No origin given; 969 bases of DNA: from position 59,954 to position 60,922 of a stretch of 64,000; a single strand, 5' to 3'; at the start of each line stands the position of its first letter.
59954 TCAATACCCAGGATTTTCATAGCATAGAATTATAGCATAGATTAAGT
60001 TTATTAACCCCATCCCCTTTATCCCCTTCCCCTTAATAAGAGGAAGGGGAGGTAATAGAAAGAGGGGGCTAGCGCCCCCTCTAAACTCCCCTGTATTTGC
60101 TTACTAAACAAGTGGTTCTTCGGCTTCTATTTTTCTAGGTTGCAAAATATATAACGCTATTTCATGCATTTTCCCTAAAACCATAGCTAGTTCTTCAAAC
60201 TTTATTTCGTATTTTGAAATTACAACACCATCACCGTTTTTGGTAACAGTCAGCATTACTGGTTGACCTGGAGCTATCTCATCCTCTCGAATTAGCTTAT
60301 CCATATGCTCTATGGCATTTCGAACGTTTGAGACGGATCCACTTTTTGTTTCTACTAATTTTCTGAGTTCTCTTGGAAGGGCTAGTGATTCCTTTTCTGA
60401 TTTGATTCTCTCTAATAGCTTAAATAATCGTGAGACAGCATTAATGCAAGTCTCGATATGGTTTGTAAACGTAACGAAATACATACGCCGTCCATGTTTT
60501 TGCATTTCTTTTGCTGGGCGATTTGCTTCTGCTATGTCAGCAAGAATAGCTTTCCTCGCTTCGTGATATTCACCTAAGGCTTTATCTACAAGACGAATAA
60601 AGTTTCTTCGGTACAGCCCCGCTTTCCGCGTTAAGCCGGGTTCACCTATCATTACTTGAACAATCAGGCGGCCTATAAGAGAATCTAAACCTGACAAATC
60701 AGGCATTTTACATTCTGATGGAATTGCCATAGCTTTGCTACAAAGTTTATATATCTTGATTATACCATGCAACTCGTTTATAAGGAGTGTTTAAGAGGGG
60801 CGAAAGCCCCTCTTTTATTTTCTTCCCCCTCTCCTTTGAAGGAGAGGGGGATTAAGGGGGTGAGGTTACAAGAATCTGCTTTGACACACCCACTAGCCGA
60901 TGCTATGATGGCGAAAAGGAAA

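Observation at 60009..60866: Single-gene low-GC cassette bracketed by inverted copies of a double-hairpin repeat, encoding an orphan protein with an RNxxxH (HEPN-like) motif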

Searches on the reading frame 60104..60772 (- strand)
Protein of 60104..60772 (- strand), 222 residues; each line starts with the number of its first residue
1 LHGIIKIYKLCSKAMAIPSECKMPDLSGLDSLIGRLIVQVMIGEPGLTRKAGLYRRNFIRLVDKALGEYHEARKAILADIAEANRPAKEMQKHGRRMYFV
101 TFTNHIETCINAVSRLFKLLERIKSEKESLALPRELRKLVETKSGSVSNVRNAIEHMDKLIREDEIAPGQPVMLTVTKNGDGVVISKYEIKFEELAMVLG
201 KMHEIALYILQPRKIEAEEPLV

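Call 13: search_protein_families(library=padloc, proteins=[window:60104-60772:-], max_evalue=10)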
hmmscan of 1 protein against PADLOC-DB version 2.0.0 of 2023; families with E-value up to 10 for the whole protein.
window:60104-60772:- (222 aa): 2 families
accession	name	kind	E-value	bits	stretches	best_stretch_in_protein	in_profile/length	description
PDLC01581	Cas11e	-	0.028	12.3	1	105-164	84-141/186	CAS-I-E; effector_SS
PDLC01468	Cas13b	-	0.034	10.5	1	62-156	823-892/933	CAS-VI-B; effector__SPE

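Call 14: search_protein_families(library=ncbifam, proteins=[window:60104-60772:-], max_evalue=10)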
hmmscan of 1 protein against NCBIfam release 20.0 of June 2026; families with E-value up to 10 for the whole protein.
window:60104-60772:- (222 aa): 0 families

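Call 15: search_protein_families(library=phrogs, proteins=[window:60104-60772:-], max_evalue=10)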
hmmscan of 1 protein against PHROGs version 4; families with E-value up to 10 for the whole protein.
window:60104-60772:- (222 aa): 1 family
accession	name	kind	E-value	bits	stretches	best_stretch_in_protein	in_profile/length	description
phrog_13006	-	unknown function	0.25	12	1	169-190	27-48/54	-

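Call 16: search_protein_families(library=pfam, proteins=[window:60104-60772:-], max_evalue=1)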
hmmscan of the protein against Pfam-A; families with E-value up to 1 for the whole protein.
window:60104-60772:- (222 aa): 0 families

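Call 17: find_homologous_proteins(query=window:60104-60730:-, max_evalue=0.01)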
Query window:60104-60730:- (208 aa): 192 proteins with E <= 0.01 among 500 candidates; the best 120 are listed.
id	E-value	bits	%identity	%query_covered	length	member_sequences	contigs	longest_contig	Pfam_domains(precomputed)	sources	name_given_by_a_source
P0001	6.1e-129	445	100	100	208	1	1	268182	-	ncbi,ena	-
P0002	2.4e-95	336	78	96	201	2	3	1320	-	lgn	-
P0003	2.5e-93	329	76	96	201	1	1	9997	-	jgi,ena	-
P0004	7.6e-93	328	75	98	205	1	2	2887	-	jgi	-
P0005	1.0e-92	327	76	98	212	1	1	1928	-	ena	-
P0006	1.1e-91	324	75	96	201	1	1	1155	-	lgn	-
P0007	1.0e-90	321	73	100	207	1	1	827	-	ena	-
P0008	2.7e-90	319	73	98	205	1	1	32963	-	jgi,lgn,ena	-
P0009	3.2e-90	319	71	98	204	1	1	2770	-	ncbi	-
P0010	1.2e-89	317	74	96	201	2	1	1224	-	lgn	-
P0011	1.4e-89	317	71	100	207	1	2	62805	-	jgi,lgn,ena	jgi:hypothetical protein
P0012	1.8e-89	317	71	98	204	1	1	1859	-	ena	-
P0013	2.3e-89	316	74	98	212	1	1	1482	-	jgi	-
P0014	2.8e-89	316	70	98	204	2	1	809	-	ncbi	-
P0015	3.0e-88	313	71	98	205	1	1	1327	-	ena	-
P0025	6.2e-86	305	67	98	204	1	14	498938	-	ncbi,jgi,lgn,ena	-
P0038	1.4e-82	294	68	100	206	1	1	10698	-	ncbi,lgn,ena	-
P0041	5.6e-82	292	66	98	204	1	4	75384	-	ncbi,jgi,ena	-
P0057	4.7e-78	279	66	97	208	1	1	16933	-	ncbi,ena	-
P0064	2.6e-77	277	64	96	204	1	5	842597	-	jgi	jgi:hypothetical protein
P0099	7.8e-73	262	62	98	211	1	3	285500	-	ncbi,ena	-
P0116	1.0e-70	255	59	94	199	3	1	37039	-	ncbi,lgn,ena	-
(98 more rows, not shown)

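Call 19: find_encoding_contigs(protein=P0025, flank=6000, max_places=4)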
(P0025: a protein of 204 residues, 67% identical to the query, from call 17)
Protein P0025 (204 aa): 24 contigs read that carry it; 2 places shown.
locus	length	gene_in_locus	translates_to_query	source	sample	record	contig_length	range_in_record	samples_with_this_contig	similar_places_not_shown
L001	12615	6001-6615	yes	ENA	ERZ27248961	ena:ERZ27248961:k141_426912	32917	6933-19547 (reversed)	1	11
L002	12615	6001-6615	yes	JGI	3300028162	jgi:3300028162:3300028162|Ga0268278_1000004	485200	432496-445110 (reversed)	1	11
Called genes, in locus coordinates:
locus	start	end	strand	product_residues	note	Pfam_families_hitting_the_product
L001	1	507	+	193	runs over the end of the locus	PF13787:HXXEE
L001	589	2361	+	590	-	PF00092:VWA, PF13519:VWA_2, PF13768:VWA_3 (weak)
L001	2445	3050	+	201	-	PF04542:Sigma70_r2, PF08281:Sigma70_r4_2, PF04545:Sigma70_r4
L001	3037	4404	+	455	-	-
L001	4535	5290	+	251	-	PF01541:GIY-YIG (weak)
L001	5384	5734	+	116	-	-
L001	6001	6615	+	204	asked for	-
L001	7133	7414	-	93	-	-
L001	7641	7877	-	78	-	-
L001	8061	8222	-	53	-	-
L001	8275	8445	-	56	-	-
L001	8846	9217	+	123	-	-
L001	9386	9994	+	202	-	PF01209:Ubie_methyltran, PF13489:Methyltransf_23, PF13847:Methyltransf_31, PF08241:Methyltransf_11, PF08242:Methyltransf_12, PF13649:Methyltransf_25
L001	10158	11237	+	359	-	PF12838:Fer4_7 (weak), PF13237:Fer4_10, PF14697:Fer4_21, PF00037:Fer4, PF12797:Fer4_2 (weak), PF12837:Fer4_6 (weak), PF12838:Fer4_7 (weak)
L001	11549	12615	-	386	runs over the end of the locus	PF04015:DUF362, PF12837:Fer4_6 (faint), PF12797:Fer4_2 (weak), PF13237:Fer4_10 (faint), PF00037:Fer4 (weak), PF12838:Fer4_7 (weak), PF14697:Fer4_21 (weak)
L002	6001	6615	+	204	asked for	-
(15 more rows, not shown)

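Call 20: find_encoding_contigs(protein=P0064, flank=6000, max_places=3)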
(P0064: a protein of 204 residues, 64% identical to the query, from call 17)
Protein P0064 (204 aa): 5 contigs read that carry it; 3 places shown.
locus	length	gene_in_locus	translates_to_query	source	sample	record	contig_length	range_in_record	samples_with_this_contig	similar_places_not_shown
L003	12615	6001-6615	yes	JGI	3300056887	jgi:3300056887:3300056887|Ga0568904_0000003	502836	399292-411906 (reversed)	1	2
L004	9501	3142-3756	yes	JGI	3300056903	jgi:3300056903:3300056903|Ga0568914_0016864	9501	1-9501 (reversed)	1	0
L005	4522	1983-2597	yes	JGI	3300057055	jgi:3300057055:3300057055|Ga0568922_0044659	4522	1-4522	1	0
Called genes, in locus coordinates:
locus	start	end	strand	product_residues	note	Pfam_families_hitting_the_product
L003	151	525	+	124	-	-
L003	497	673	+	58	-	-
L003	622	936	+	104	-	-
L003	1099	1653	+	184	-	PF19620:DUF6125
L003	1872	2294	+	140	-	PF11969:DcpS_C, PF01230:HIT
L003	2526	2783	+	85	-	-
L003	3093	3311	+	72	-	PF00313:CSD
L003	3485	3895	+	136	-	-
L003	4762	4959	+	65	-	-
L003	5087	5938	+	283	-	PF18863:AbiJ_NTD4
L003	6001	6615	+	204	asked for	-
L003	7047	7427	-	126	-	PF08378:NERD (faint), PF02021:UPF0102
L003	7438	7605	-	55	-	-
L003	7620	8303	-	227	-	PF01351:RNase_HII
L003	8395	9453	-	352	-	PF01171:ATP_bind_3 (weak), PF02540:NAD_synthase (weak), PF03054:tRNA_Me_trans, PF06508:QueC (faint), PF20259:tRNA_Me_trans_M, PF20258:tRNA_Me_trans_C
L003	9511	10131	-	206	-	PF02223:Thymidylate_kin, PF13521:AAA_28 (weak)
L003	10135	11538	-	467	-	PF19568:Spore_III_AA, PF13604:AAA_30 (weak), PF00004:AAA (weak), PF03266:NTPase_1 (faint), PF25516:PTPase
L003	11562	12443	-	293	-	PF01680:SOR_SNZ, PF05690:ThiG (weak)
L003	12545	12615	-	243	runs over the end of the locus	PF13578:Methyltransf_24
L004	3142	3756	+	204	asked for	-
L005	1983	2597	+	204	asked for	-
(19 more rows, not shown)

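Call 21: find_encoding_contigs(protein=P0099, flank=6000, max_places=3)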
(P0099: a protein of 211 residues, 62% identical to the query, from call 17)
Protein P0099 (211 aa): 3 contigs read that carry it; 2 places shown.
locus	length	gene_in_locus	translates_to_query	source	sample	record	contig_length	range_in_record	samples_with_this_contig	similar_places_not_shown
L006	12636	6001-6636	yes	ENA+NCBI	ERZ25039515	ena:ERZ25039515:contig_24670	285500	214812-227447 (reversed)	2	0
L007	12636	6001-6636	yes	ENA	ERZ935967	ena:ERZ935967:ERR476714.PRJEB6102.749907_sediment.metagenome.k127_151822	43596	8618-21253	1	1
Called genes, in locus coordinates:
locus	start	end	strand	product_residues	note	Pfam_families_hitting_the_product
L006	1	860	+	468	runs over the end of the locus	PF19568:Spore_III_AA, PF13604:AAA_30 (weak), PF00004:AAA (weak), PF03266:NTPase_1 (faint), PF25516:PTPase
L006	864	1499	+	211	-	PF02223:Thymidylate_kin, PF13521:AAA_28 (weak)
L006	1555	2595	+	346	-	PF02540:NAD_synthase (weak), PF03054:tRNA_Me_trans, PF20259:tRNA_Me_trans_M, PF20258:tRNA_Me_trans_C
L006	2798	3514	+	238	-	PF01351:RNase_HII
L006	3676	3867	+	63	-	PF00684:DnaJ_CXXCXGXG (weak)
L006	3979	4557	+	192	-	-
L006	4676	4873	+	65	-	-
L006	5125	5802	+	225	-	PF01841:Transglut_core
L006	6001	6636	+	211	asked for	-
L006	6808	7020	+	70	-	-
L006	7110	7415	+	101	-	-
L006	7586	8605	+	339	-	PF00891:Methyltransf_2 (weak), PF13847:Methyltransf_31 (weak), PF08241:Methyltransf_11 (weak), PF13649:Methyltransf_25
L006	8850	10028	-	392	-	PF13477:Glyco_trans_4_2 (weak), PF13439:Glyco_transf_4, PF13579:Glyco_trans_4_4, PF20706:GT4-conflict (weak), PF00534:Glycos_transf_1, PF13692:Glyco_trans_1_4, PF13524:Glyco_trans_1_2 (weak)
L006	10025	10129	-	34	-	-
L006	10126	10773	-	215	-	-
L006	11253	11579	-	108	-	-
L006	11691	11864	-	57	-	-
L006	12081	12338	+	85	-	-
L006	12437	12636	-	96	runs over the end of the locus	-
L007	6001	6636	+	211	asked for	-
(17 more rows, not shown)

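Call 24: search_solved_structures(query=A2, max_evalue=10, show_alignments=2)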
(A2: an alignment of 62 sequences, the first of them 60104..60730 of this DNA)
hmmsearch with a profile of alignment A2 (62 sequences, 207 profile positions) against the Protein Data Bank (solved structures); distinct sequences matched with E-value up to 10: 3.
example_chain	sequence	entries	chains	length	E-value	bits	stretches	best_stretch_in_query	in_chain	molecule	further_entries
6nyk_A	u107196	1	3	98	0.76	12.3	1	99-152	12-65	Design construct XAX_GGDQ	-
6nz3_A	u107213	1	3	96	0.82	12.2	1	99-152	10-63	Design construct XAA_GGHN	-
6nx2_A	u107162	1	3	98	0.92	12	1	99-153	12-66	Design construct AAA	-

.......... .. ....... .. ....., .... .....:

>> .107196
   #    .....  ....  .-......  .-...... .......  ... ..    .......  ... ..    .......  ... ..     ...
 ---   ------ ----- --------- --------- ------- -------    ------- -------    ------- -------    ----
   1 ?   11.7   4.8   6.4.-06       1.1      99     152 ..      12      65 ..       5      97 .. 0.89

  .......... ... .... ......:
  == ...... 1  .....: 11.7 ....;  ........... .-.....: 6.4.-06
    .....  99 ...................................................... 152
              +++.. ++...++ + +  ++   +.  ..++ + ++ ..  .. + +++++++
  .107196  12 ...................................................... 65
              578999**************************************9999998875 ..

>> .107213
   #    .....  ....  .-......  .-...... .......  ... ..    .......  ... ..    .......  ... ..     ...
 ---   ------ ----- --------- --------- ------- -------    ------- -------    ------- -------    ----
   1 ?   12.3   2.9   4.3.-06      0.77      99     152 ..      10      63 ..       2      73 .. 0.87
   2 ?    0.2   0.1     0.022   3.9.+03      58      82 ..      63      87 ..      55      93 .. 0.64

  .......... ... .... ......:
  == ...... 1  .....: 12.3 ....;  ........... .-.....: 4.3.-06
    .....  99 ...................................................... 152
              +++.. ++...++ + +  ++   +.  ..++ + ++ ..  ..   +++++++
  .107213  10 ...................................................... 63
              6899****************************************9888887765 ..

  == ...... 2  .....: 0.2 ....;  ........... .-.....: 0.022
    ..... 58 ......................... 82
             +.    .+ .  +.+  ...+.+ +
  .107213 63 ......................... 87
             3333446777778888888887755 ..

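Call 25: find_related_loci(query=A2, collection=genome_contigs, flank=8000)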
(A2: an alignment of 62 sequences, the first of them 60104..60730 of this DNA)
Query A2 (208 aa) in genome_contigs; peptide patterns used: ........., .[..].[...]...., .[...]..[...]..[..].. (x = any residue, [..] = any of these).
39 stretches matched a pattern; 12 encode a relative of the query (tblastn E <= 1e-3); 12 distinct loci.
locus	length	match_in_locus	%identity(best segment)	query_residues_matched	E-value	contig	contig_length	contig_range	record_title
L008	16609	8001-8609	67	1-203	4e-95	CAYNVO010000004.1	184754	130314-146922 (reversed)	MAG TPA_asm: uncultured Dehalococcoidales bacterium isolate SRP178699_co1_561 genome assembly, contig: NODE_17_length_18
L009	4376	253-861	66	1-203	6e-92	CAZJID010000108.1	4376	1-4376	MAG TPA_asm: uncultured Dehalococcoidales bacterium isolate SRP214966_co4_401 genome assembly, contig: NODE_32431_length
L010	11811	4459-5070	66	1-204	1e-91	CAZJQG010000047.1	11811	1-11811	MAG TPA_asm: uncultured Dehalococcoidales bacterium isolate SRP098346_co1_423 genome assembly, contig: NODE_6661_length_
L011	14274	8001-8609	60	1-203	3e-83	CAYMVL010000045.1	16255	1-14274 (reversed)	MAG TPA_asm: uncultured Dehalococcoidales bacterium isolate SRP067234_co1_282 genome assembly, contig: k99_1096723, whol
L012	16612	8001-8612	62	1-203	1e-81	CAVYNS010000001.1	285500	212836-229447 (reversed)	MAG: uncultured Chloroflexia bacterium isolate MFD04408.bin.1.133 genome assembly, contig: contig_24670, whole genome sh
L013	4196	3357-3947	61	1-197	4e-82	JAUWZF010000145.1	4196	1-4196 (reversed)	MAG: Dehalococcoidales bacterium isolate CSMAG_2729 CSMAG_2729_k141_781095_length_4196_cov_5.9457, whole genome shotgun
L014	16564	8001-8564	47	6-202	7e-59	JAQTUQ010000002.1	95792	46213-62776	MAG: Dehalococcoidales bacterium isolate STB_68 NODE_492_length_95792_cov_4.019861_Sandtown_B, whole genome shotgun sequ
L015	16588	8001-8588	43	3-196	1e-47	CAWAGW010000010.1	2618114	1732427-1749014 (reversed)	MAG: uncultured delta proteobacterium isolate MFD02416.bin.2.191 genome assembly, contig: contig_6040, whole genome shot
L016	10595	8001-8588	36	3-197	5e-36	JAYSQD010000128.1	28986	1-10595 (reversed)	MAG: Arenimonas sp. isolate GFS_11667 GFS_11667_127, whole genome shotgun sequence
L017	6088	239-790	34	1-192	1e-28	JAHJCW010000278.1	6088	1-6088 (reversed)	MAG: bacterium isolate Modern_marine.mb.320 Modern_marine.mb.320_k141_2254426, whole genome shotgun sequence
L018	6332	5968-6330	40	1-125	1e-21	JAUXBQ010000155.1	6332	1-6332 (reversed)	MAG: candidate division FCPU426 bacterium isolate CSMAG_2803 CSMAG_2803_k117_994780_length_6332_cov_8.0000, whole genome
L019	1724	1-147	43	149-197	8e-10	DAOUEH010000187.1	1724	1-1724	MAG TPA_asm: Dehalococcoidales bacterium isolate N5_259 k139_2024700, whole genome shotgun sequence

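Call 28: predict_structure(alignment_id=A2)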
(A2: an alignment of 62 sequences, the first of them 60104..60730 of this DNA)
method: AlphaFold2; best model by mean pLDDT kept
length: 208 residues; sequences in the alignment: 62
mean_pLDDT: 88.2   pTM: 0.85
mean pLDDT of the five models: 88.2, 86.7, 86.2, 85.9, 85.1
residues with pLDDT >= 90: 124; 70-90: 69; 50-70: 7; < 50: 8
segments of 3 or more residues with pLDDT < 50: 201-208
pLDDT, mean of each block of 10 residues (from residue 1): 84 93 86 86 96 97 92 89 87 97 92 77 84 93 93 89 93 95 95 81 45
secondary structure, 60 per line:
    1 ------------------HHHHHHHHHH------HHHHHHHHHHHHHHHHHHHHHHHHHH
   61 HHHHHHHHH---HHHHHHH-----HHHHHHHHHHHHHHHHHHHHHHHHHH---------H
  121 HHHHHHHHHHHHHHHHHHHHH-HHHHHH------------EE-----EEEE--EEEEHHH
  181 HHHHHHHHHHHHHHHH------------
elements in order: H19-28 H35-69 H73-79 H85-110 H120-141 H143-148 E168-171 E174-177 H178-196

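Call 32: find_encoding_contigs(protein=P0001, flank=3000, max_places=2)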
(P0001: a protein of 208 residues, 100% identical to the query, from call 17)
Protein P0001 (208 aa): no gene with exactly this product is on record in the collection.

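Call 33: find_encoding_contigs(protein=P0011, flank=6000, max_places=2)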
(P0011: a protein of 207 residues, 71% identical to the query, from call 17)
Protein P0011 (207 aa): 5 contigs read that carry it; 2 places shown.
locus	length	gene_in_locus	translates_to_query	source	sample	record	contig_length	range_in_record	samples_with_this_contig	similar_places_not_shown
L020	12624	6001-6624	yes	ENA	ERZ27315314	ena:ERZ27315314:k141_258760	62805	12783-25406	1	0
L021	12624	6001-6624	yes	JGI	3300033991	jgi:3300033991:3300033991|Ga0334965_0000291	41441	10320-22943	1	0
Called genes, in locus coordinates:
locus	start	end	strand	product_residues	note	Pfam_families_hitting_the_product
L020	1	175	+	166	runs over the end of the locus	-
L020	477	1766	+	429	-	PF02310:B12-binding, PF04055:Radical_SAM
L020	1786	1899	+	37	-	-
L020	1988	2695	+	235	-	PF00702:Hydrolase, PF13419:HAD_2, PF13242:Hydrolase_like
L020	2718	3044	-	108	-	-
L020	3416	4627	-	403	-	PF02767:DNA_pol3_beta_2 (weak)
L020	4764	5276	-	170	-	-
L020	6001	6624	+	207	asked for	-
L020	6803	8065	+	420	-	PF00675:Peptidase_M16, PF05193:Peptidase_M16_C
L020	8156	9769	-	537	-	PF00118:Cpn60_TCP1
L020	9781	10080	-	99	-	PF00166:Cpn10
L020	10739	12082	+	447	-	PF11013:DUF2851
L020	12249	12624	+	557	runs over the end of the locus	PF00496:SBP_bac_5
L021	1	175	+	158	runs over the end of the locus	-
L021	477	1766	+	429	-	PF02310:B12-binding, PF04055:Radical_SAM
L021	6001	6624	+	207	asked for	-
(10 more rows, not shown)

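Call 34: find_encoding_contigs(protein=P0041, flank=6000, max_places=2)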
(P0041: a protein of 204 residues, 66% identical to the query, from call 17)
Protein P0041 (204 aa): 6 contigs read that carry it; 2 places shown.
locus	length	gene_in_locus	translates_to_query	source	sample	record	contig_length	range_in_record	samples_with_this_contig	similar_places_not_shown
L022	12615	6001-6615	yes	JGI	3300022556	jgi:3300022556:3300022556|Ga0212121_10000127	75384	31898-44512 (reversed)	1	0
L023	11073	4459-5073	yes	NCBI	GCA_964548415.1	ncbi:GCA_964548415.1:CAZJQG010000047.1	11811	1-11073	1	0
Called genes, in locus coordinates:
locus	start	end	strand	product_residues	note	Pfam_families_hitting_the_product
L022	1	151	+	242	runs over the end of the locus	PF12838:Fer4_7 (faint), PF00037:Fer4 (weak), PF12797:Fer4_2 (faint), PF12837:Fer4_6 (faint), PF13237:Fer4_10 (faint), PF13484:Fer4_16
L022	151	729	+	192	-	PF13787:HXXEE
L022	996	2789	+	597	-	PF00092:VWA, PF13519:VWA_2, PF13768:VWA_3 (faint)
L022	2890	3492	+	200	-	PF04542:Sigma70_r2, PF08281:Sigma70_r4_2, PF04545:Sigma70_r4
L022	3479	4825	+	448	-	-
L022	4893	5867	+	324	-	-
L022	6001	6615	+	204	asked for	-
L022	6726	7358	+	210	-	PF01209:Ubie_methyltran, PF02353:CMAS, PF13489:Methyltransf_23, PF07021:MetW (weak), PF13847:Methyltransf_31, PF13649:Methyltransf_25, PF08241:Methyltransf_11, PF08242:Methyltransf_12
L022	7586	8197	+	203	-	-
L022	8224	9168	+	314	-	PF02036:SCP2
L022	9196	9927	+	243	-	-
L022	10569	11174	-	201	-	-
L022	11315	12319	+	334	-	PF25575:TPR_BSK1_C (weak), PF13371:TPR_9 (faint), PF13424:TPR_12 (faint), PF24575:TPR_Slam (faint), PF00515:TPR_1 (faint), PF07719:TPR_2 (faint), PF13414:TPR_11, PF13432:TPR_16 (weak), +6 more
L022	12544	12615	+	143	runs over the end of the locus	-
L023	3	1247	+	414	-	?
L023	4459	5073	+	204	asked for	-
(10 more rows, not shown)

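Call 37: search_protein_families(library=pfam, alignment_id=A2, max_evalue=10)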
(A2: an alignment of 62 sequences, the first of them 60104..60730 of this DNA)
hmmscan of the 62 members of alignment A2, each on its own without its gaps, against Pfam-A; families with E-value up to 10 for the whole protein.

A. member 1, window:60104-60730:- (208 aa): 1 family
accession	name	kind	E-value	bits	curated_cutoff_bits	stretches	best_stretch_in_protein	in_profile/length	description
PF18734.6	HEPN_AbiU2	-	0.15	11.9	26.8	1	44-103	4-61/193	AbiU2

B. families by the number of members that match (of 62 scanned): 63 families (the first 25 are shown)
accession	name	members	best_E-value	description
PF09177.16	STX6_10_61_N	15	0.0032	Syntaxin 6/10/61, N-terminal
PF14523.12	Syntaxin_2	10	0.0027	Syntaxin-like protein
PF11894.14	Nup192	10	0.005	Nuclear pore complex scaffold, nucleoporins 186/192/205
PF08958.15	DUF1871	6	0.0073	Domain of unknown function (DUF1871)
PF19585.4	DUF6092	6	0.032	Family of unknown function (DUF6092)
PF09311.16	Rab5-bind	4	0.01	Rabaptin-like protein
PF06062.16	UPF0231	4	0.045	Uncharacterised protein family (UPF0231)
PF18739.6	HEPN_Apea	3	0.0012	Apea-like HEPN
PF09748.14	Med10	3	0.0035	Transcription factor subunit Med10 of Mediator complex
PF17107.11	SesA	3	0.022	N-terminal domain on NACHT_NTPase and P-loop NTPases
PF07889.17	DUF1664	3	0.083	Protein of unknown function (DUF1664)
PF04182.18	B-block_TFIIIC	3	0.092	B-block binding subunit of TFIIIC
PF24729.2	Acb2_Tad1_hairpin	2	0.0089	Acb2/Tad1, hairpin domain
PF24615.2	Spectrin_Anc-1_2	2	0.021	Nuclear anchorage protein 1, spectrin repeat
PF11155.13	DUF2935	2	0.028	Domain of unknown function (DUF2935)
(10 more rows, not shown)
